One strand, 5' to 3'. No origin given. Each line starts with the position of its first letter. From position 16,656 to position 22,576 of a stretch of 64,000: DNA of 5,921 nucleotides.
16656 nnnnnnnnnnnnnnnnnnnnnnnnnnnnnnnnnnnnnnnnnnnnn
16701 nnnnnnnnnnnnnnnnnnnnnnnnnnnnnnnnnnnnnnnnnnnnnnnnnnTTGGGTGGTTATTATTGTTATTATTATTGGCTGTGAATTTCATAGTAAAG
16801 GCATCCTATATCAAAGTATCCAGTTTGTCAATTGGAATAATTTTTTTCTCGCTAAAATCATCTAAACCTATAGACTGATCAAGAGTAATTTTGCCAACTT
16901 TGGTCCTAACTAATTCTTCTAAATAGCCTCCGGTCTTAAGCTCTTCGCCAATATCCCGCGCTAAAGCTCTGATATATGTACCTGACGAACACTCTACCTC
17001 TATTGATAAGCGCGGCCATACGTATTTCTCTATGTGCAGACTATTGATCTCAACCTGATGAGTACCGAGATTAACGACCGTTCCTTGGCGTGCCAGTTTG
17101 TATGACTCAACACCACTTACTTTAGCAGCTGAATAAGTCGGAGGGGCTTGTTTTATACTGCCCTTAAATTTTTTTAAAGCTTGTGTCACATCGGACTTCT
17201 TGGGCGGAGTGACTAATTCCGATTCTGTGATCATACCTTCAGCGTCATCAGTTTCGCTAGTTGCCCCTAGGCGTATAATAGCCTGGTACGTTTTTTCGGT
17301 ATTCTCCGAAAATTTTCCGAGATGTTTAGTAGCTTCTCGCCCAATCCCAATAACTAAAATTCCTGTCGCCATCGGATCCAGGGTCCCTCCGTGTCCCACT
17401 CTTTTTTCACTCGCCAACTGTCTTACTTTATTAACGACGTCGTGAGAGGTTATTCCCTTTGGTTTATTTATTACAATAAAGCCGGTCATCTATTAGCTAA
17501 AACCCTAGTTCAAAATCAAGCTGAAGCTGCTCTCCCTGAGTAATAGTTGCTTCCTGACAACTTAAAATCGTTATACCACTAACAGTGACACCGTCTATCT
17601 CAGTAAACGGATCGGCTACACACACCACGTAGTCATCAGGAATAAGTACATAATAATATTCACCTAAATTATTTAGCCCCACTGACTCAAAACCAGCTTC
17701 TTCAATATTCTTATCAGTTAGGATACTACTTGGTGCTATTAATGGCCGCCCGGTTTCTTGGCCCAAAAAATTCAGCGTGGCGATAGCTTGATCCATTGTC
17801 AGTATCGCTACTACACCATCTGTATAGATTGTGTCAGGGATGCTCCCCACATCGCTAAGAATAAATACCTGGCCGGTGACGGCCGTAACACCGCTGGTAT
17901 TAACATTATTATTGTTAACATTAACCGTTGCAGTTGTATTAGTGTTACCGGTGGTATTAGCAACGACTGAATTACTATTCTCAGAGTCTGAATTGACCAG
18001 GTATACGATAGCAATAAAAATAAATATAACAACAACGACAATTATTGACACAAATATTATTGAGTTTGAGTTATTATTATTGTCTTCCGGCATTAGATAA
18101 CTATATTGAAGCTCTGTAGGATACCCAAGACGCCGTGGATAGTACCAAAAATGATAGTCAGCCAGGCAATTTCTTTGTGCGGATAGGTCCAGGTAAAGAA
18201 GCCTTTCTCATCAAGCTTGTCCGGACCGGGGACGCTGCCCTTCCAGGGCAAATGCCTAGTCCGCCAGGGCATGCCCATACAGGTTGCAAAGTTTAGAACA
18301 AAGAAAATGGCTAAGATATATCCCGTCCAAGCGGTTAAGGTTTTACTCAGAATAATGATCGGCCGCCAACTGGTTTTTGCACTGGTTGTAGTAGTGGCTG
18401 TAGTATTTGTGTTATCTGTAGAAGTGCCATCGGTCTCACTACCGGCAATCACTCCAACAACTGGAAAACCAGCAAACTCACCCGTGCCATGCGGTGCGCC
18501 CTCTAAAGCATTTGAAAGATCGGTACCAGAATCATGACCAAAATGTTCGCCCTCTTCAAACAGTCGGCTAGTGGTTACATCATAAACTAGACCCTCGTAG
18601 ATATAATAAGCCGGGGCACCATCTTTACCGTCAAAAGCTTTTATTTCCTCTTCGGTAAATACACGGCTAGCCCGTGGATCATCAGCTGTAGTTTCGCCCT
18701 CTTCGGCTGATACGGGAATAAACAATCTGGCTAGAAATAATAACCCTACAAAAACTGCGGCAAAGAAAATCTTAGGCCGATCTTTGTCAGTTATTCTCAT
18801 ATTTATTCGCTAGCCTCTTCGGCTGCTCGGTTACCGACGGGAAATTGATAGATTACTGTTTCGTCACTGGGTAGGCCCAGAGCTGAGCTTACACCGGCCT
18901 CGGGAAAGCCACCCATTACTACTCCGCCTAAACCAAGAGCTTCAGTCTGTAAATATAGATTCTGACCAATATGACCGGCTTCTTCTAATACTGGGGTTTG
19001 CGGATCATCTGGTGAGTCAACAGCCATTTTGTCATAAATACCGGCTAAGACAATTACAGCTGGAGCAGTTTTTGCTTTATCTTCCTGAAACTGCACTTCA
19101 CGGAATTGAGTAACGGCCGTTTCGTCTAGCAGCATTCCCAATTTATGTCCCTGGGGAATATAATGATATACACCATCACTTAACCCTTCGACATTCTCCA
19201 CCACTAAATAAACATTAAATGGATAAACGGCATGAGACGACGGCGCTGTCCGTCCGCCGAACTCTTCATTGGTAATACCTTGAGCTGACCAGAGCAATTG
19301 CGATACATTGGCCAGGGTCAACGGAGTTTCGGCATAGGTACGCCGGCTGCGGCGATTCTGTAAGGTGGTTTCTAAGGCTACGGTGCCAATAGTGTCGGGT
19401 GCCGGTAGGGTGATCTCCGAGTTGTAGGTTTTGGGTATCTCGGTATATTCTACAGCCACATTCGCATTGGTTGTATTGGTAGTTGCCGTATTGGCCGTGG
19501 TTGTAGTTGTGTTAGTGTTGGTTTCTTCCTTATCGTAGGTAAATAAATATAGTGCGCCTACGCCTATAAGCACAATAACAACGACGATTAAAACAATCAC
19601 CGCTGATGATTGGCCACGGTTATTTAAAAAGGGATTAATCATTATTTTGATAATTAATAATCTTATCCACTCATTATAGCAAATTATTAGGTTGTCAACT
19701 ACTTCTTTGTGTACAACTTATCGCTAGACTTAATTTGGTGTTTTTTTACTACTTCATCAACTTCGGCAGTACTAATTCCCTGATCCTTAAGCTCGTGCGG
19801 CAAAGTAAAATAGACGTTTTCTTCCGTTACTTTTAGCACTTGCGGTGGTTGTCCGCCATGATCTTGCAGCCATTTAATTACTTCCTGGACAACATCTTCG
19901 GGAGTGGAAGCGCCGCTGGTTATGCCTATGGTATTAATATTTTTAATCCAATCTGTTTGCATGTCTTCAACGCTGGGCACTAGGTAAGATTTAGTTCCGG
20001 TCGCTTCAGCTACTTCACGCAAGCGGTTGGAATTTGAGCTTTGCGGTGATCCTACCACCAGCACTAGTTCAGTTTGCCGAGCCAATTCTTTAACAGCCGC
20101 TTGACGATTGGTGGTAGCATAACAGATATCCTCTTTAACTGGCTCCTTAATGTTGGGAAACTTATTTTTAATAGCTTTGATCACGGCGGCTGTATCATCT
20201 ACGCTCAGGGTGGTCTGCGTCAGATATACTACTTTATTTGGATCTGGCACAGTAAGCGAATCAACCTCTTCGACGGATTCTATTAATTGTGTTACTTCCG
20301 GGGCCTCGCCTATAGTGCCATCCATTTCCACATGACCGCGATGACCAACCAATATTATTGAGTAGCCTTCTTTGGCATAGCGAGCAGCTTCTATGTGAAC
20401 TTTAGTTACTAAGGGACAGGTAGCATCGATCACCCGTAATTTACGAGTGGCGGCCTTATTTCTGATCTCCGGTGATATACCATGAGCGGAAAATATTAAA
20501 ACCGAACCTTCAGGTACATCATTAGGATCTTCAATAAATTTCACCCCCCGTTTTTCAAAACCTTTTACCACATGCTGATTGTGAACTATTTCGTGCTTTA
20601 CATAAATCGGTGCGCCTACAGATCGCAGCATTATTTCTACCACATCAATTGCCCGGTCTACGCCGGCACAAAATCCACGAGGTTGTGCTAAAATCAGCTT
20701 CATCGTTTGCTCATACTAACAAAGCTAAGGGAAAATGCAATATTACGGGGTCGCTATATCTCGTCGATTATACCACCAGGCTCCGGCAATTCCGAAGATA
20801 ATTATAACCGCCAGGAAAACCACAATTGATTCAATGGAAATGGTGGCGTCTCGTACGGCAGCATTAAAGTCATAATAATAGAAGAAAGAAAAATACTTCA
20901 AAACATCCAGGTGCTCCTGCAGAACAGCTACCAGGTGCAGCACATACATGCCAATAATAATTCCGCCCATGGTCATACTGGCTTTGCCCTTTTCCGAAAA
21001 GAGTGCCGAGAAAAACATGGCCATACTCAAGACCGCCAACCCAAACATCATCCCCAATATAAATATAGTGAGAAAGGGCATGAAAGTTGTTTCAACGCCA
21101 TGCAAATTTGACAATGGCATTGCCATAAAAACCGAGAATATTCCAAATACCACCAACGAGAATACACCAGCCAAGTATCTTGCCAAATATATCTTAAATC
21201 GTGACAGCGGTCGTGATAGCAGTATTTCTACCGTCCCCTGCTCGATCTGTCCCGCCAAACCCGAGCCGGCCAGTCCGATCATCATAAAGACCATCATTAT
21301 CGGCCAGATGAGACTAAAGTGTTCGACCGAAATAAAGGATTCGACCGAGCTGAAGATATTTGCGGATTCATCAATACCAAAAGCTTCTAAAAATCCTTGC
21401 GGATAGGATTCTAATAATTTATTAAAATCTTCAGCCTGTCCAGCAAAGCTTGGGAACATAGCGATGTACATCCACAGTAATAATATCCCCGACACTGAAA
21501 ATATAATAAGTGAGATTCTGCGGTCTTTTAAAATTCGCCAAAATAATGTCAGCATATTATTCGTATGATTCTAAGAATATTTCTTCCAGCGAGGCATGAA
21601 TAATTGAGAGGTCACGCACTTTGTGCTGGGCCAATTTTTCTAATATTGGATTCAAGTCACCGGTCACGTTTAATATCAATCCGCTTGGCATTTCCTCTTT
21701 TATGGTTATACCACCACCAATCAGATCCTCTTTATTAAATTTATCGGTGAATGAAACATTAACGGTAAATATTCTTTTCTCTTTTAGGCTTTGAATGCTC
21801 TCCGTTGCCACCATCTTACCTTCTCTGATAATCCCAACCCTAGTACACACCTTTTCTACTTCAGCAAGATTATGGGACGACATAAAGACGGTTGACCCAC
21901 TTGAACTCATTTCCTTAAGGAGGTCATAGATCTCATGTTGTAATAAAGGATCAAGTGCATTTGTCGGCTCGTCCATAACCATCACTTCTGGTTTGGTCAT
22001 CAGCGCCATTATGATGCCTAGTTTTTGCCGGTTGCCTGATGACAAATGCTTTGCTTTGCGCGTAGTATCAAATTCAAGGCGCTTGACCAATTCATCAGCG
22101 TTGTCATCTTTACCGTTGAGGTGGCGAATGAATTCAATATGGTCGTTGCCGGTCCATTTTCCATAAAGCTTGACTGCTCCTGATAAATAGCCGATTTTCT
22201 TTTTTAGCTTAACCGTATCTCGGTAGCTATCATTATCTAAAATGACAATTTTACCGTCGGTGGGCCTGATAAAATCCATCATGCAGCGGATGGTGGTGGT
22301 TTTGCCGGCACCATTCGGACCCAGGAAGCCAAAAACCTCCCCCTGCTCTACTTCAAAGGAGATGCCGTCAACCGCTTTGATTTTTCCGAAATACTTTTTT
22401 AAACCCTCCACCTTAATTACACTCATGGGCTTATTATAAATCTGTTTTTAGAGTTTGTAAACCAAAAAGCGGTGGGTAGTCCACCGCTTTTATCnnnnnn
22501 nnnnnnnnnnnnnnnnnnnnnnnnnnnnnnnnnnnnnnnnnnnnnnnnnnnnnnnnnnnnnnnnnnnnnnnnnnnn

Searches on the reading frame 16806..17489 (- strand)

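Call 59: search_protein_families(library=pfam, proteins=[window:16806-17489:-], max_evalue=0.001)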
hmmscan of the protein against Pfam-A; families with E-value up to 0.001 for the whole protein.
window:16806-17489:- (227 aa): 3 families
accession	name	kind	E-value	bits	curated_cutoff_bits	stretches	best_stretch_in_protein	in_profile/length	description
PF01509.24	TruB_N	-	2.9e-47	161.2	27.3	1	23-173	1-149/149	TruB family pseudouridylate synthase (N terminal domain)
PF16198.10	TruB_C_2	-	6.5e-08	33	29.3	1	174-214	1-41/66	tRNA pseudouridylate synthase B C-terminal domain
PF00849.27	PseudoU_synth_2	-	1.3e-07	32.4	26.8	1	4-92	2-92/152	RNA pseudouridylate synthase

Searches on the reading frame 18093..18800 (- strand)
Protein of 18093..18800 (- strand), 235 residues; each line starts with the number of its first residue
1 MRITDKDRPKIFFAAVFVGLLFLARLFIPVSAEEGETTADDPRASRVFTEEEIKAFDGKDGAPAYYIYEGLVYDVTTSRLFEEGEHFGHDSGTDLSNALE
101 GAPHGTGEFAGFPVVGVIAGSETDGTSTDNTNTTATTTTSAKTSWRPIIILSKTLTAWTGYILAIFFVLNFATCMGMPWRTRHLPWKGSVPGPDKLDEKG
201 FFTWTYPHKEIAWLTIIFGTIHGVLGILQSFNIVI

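Call 59: search_protein_families(library=pfam, proteins=[window:18093-18800:-], max_evalue=0.001)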
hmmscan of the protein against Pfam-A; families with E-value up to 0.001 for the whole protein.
window:18093-18800:- (235 aa): 1 family
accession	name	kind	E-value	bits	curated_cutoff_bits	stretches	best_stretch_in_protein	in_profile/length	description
PF00173.33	Cyt-b5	-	0.0005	20.5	23.7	1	49-108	1-60/74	Cytochrome b5-like Heme/Steroid binding domain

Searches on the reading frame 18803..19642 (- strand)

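Call 59: search_protein_families(library=pfam, proteins=[window:18803-19642:-], max_evalue=0.001)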
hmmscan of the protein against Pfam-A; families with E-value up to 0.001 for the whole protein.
window:18803-19642:- (279 aa): 1 family
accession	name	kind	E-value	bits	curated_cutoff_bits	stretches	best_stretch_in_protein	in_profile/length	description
PF00881.29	Nitroreductase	-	2.5e-26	93.3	23.5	1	95-270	2-166/167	Nitroreductase family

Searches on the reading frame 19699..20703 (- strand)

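Call 76: search_protein_families(library=pfam, proteins=[window:19699-20703:-], max_evalue=0.001)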
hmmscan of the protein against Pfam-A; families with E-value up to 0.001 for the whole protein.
window:19699-20703:- (334 aa): 1 family
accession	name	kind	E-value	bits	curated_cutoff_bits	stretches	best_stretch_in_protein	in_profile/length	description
PF02401.23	LYTB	-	3.8e-97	325.2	24.5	1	4-279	2-266/267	LytB protein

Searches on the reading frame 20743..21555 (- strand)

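Call 76: search_protein_families(library=pfam, proteins=[window:20743-21555:-], max_evalue=0.001)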
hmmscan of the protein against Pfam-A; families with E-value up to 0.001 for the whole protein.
window:20743-21555:- (270 aa): 2 families
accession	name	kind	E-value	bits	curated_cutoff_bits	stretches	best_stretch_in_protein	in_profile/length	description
PF12679.13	ABC2_membrane_2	-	3.9e-15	56.3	27.2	1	3-267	2-283/283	ABC-2 family transporter protein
PF12698.13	ABC2_membrane_3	-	1.3e-07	31.5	31.6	1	86-259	168-346/347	ABC-2 family transporter protein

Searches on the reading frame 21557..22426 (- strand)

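Call 76: search_protein_families(library=pfam, proteins=[window:21557-22426:-], max_evalue=0.001)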
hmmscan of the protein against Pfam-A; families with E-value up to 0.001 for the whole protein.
window:21557-22426:- (289 aa): 6 families
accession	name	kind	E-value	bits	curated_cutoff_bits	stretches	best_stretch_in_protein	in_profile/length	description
PF00005.33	ABC_tran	-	3.2e-27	96.2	25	1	20-156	2-137/137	ABC transporter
PF13304.12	AAA_21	-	3.1e-18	67.3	27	1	117-190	216-303/304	AAA domain, putative AbiEii toxin, Type IV TA system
PF02463.25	SMC_N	-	0.00039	20.4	40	0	102-202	112-214/220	RecF/RecN/SMC N terminal domain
PF13732.12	DrrA1-3_C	-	0.00047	21.2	27.4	0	218-287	13-80/81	ATP-binding protein DrrA1-3-like, C-terminal domain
PF13476.12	AAA_23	-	0.00048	21.3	27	1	11-50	9-40/201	AAA domain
PF13175.12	AAA_15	-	0.00058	20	32.1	0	119-186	292-370/374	AAA ATPase domain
